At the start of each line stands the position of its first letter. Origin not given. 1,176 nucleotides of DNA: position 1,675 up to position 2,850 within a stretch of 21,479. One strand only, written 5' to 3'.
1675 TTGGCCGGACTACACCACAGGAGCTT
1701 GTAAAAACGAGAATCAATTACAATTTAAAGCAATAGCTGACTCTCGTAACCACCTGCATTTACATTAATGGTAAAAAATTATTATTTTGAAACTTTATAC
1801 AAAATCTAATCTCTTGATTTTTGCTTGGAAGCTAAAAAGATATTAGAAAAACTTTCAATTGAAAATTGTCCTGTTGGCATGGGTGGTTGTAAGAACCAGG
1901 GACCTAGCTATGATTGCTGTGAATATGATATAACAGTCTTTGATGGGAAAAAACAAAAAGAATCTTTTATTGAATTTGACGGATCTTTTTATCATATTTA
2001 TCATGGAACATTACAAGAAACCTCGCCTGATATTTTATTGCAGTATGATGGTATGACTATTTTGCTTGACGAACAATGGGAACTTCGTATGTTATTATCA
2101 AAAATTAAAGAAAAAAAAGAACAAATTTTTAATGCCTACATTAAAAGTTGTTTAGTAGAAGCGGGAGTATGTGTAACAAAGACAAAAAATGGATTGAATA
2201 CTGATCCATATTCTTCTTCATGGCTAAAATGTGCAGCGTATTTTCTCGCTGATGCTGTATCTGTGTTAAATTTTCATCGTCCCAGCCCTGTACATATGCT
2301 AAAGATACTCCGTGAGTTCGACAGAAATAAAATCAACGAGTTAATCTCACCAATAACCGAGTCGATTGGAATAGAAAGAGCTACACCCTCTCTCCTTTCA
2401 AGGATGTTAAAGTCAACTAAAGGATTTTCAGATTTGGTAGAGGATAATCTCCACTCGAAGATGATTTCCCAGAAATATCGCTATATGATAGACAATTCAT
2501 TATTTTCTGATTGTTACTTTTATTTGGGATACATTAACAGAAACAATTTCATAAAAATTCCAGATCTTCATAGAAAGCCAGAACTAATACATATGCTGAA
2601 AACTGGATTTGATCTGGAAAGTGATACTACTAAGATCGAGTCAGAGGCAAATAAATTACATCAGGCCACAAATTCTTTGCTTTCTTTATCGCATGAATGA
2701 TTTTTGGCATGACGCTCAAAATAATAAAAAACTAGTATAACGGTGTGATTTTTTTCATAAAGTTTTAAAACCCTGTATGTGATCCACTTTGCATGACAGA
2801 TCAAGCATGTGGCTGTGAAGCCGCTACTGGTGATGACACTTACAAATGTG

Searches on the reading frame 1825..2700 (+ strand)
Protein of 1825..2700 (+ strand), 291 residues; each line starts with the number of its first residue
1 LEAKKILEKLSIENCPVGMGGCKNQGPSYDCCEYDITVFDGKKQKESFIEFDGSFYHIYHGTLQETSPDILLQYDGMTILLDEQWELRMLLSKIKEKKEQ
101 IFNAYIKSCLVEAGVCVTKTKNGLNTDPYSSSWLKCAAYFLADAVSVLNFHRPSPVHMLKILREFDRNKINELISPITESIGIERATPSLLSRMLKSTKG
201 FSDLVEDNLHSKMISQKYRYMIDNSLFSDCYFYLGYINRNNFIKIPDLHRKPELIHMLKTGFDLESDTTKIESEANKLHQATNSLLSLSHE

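Call 14: search_protein_families(library=pfam, proteins=[window:1825-2700:+], max_evalue=0.01)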
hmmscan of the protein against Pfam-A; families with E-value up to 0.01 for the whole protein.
window:1825-2700:+ (291 aa): 0 families

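Call 56: search_protein_families(library=ncbifam, proteins=[window:1825-2700:+], max_evalue=0.01)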
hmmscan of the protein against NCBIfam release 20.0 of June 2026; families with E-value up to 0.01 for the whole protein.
window:1825-2700:+ (291 aa): 0 families

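Call 57: search_solved_structures(query=window:1825-2700:+, max_evalue=1)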
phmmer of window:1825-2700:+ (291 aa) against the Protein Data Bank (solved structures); distinct sequences matched with E-value up to 1: 0.
